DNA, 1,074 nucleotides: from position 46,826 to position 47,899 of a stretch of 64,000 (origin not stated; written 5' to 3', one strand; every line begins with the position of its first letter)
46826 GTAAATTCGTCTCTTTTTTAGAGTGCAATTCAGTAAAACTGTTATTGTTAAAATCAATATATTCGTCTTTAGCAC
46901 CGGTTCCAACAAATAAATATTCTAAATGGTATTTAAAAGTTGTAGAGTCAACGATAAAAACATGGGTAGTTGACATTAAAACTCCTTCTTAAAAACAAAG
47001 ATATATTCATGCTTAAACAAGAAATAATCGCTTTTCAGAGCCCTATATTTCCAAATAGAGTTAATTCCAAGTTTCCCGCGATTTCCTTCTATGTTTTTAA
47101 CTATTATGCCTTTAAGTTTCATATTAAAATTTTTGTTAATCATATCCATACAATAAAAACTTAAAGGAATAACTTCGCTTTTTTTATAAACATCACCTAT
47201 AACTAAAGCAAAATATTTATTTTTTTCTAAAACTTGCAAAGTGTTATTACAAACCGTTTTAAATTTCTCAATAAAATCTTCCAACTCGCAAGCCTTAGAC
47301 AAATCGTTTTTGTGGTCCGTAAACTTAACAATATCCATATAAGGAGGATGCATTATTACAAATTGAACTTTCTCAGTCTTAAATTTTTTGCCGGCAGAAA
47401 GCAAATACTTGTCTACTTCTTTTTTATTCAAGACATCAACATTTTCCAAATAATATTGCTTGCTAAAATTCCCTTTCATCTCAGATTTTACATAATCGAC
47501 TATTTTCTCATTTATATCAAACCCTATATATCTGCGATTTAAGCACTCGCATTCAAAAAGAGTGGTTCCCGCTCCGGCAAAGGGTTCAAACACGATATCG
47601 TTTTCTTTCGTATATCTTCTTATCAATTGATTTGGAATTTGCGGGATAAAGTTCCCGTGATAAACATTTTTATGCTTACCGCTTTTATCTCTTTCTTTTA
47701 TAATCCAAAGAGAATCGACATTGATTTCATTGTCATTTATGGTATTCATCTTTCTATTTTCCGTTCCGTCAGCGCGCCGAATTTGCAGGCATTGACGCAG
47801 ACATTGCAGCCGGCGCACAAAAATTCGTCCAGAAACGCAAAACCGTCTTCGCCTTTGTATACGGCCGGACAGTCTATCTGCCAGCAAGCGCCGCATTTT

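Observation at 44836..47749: AT-rich three-gene restriction-modification cassette inserted exactly at the iorA/iorB junction with coupled start/stop codons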

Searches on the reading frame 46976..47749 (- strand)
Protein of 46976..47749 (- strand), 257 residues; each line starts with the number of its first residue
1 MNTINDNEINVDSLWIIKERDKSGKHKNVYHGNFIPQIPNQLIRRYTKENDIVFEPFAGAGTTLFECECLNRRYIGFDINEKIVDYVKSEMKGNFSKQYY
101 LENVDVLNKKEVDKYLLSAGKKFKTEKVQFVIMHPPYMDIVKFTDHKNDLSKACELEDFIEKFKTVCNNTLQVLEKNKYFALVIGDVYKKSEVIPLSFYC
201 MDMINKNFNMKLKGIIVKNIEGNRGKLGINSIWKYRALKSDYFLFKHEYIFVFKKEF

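Call 4: search_protein_families(library=pfam, proteins=[window:46976-47749:-], max_evalue=0.01)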
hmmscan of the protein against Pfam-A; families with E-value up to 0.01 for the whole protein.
window:46976-47749:- (257 aa): 2 families
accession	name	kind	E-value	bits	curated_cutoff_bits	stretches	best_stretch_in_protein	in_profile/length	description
PF01555.25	N6_N4_Mtase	-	3.9e-24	86.3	26.7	2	6-88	135-220/221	DNA methylase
PF02086.21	MethyltransfD12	-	1.7e-05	25.2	22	1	43-185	17-135/253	D12 class N6 adenine-specific DNA methyltransferase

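Call 5: search_protein_families(library=ncbifam, proteins=[window:46976-47749:-], max_evalue=0.01)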
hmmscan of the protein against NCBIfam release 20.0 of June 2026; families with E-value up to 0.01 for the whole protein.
window:46976-47749:- (257 aa): 5 families
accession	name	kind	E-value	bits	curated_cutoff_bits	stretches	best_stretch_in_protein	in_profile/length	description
NF010253.0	PRK13699.1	subfamily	1.3e-07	31.5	244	1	41-82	155-196/226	DNA methyltransferase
NF008572.0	PRK11524.1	equivalog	2.1e-07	30.3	292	1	40-110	201-273/294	adenine-specific DNA-methyltransferase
NF050803.1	DnaMtaseCcrMCaul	equivalog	3.3e-06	26.2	830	1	37-92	189-248/350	adenine-specific DNA-methyltransferase CcrM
TIGR01177.1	TIGR01177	hypoth_equivalog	2.8e-05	23.6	316.55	1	48-153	181-275/330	TIGR01177 family methyltransferase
NF008152.0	PRK10904.1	equivalog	0.0095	15.3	441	0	43-87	21-63/271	adenine-specific DNA-methyltransferase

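Call 7: search_protein_families(library=padloc, proteins=[window:46976-47749:-], max_evalue=0.01)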
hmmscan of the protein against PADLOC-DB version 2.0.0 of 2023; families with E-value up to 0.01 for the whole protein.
window:46976-47749:- (257 aa): 58 families (the best 25 are shown)
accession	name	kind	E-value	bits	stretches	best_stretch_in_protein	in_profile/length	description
PDLC03351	MTase_II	-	5.2e-78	260.7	1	7-255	104-347/348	Type II methyltransferase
PDLC03376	MTase_II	-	2.2e-39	133.8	1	7-255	14-249/249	Type II methyltransferase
PDLC03353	MTase_II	-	3.9e-28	96.7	2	12-91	173-250/260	Type II methyltransferase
PDLC03387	MTase_II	-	2.7e-22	77.3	2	10-98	198-282/289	Type II methyltransferase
PDLC03239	MTase_II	-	1.2e-17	61.8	2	151-255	336-441/442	Type II methyltransferase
PDLC03371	MTase_II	-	6.4e-17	59.9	1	12-91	173-252/260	Type II methyltransferase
PDLC03350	MTase_II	-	2.9e-16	57.7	2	25-98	228-302/312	Type II methyltransferase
PDLC03325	MTase_II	-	2.5e-14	50.8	1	11-81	53-123/426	Type II methyltransferase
PDLC03391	MTase_II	-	3.2e-14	50.4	1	28-141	143-254/381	Type II methyltransferase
PDLC03295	MTase_II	-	2.7e-13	48.1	2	15-98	188-273/292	Type II methyltransferase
PDLC03339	MTase_II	-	1.3e-11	41.9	1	14-92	194-272/399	Type II methyltransferase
PDLC03299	MTase_II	-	1.2e-10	39.4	1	37-102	199-270/296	Type II methyltransferase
PDLC03380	MTase_II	-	1.3e-10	39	1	28-84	35-91/393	Type II methyltransferase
PDLC03259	MTase_II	-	1.7e-10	38.3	1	27-95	191-259/423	Type II methyltransferase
PDLC03363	MTase_II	-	3.2e-10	37.9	1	23-188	50-209/294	Type II methyltransferase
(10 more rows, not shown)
